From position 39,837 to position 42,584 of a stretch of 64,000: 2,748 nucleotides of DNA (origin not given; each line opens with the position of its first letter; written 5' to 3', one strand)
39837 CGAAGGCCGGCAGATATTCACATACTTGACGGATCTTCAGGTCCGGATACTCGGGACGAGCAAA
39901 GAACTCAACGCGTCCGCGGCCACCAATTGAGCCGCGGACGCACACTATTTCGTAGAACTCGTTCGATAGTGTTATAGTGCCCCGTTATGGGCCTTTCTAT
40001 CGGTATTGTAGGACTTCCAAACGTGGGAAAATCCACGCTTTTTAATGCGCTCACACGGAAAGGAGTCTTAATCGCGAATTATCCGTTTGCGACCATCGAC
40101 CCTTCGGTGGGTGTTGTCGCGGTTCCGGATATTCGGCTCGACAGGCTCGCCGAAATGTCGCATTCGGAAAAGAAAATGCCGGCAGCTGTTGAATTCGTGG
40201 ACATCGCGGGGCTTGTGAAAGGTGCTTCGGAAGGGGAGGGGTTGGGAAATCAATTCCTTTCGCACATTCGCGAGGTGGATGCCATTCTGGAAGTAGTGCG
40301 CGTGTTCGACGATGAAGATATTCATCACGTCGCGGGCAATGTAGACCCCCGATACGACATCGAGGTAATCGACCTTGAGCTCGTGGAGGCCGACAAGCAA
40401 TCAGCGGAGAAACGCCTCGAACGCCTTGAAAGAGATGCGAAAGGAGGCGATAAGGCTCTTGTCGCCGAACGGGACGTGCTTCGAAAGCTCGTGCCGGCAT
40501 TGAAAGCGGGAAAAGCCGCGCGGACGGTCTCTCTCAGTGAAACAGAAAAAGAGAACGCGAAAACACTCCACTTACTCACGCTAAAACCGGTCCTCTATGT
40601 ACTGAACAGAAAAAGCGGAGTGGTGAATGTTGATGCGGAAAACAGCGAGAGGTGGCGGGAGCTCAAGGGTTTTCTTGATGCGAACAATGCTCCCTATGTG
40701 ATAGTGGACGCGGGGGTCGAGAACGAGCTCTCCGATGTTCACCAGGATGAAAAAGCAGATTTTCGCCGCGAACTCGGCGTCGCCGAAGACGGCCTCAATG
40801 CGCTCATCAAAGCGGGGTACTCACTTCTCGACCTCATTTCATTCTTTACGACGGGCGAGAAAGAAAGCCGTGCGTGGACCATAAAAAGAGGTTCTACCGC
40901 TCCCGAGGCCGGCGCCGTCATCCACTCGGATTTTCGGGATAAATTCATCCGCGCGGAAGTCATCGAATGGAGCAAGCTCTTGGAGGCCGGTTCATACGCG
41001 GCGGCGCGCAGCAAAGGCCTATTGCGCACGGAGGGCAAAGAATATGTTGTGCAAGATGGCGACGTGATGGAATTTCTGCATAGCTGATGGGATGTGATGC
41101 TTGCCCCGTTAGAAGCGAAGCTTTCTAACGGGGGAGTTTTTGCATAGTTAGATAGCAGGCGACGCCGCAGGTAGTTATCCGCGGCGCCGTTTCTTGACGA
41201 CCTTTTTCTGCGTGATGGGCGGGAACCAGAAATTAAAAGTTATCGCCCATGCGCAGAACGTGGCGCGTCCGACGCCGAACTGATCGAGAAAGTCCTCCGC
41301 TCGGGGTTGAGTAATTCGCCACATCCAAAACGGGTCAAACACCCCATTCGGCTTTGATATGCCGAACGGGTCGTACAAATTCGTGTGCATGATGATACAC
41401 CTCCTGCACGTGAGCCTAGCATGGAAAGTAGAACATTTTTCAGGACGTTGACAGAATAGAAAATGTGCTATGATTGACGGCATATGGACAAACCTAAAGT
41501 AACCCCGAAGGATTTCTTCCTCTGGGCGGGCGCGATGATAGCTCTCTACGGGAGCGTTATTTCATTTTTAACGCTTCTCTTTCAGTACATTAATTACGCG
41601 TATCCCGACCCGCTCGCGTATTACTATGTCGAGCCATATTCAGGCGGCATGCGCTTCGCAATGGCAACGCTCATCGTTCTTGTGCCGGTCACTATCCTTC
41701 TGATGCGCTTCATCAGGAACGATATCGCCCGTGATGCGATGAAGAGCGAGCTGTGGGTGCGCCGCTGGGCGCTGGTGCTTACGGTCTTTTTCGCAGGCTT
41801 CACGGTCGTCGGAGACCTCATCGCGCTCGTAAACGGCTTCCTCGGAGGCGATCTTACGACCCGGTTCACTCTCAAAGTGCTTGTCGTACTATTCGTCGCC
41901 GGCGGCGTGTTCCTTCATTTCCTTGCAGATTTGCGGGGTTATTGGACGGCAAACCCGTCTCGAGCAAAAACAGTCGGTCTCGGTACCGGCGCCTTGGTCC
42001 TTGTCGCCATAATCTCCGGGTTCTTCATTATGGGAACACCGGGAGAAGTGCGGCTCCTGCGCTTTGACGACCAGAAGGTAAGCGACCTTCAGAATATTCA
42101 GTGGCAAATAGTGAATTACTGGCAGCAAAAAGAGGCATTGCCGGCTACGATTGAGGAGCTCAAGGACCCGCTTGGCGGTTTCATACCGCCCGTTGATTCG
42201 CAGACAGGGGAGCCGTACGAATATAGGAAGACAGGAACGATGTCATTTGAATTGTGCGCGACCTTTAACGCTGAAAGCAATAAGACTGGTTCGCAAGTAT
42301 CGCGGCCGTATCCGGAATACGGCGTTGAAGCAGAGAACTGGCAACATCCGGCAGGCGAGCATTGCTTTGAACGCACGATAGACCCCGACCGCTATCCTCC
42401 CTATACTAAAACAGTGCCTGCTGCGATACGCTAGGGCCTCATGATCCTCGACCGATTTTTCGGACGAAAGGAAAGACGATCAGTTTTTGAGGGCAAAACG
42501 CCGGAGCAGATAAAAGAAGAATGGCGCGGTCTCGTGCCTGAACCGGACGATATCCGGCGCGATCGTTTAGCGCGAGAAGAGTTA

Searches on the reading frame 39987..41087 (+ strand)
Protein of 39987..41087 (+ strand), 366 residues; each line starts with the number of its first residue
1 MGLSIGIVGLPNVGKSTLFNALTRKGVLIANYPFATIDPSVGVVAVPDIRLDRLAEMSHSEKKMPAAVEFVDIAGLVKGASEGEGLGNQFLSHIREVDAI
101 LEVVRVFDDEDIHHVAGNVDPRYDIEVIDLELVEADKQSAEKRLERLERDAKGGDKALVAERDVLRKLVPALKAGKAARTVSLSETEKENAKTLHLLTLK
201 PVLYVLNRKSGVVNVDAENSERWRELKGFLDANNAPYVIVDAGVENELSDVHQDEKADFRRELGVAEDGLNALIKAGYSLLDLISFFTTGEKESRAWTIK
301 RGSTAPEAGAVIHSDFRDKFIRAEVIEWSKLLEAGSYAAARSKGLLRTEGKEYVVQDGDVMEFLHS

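Call 91: search_protein_families(library=pfam, proteins=[window:39987-41087:+], max_evalue=0.0001)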
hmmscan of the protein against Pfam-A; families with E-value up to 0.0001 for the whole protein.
window:39987-41087:+ (366 aa): 3 families
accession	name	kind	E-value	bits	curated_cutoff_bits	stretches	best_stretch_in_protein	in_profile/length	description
PF06071.19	YchF-GTPase_C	-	2.4e-34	117.7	27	1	283-364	1-82/84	Protein of unknown function (DUF933)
PF01926.29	MMR_HSR1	-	2.3e-22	79.7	21.9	1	5-110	2-87/113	50S ribosome-binding GTPase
PF02421.24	FeoB_N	-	1.3e-08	35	27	1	5-45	3-43/156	Ferrous iron transport protein B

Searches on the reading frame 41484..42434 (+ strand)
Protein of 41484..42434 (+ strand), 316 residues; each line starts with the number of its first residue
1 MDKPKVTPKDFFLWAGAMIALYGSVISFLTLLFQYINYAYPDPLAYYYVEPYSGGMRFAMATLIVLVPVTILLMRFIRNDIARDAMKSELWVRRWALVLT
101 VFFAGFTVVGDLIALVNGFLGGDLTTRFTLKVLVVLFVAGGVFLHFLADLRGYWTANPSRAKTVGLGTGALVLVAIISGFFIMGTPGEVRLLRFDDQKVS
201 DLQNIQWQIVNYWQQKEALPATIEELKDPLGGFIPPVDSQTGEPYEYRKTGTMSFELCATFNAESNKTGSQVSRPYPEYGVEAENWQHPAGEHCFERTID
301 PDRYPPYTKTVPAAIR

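Call 91: search_protein_families(library=pfam, proteins=[window:41484-42434:+], max_evalue=0.0001)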
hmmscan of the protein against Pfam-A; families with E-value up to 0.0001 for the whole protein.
window:41484-42434:+ (316 aa): 1 family
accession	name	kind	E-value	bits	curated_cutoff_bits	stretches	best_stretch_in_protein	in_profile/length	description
PF18920.5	DUF5671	-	2.4e-16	60.3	28.4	1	11-143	2-129/132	Domain of unknown function (DUF5671)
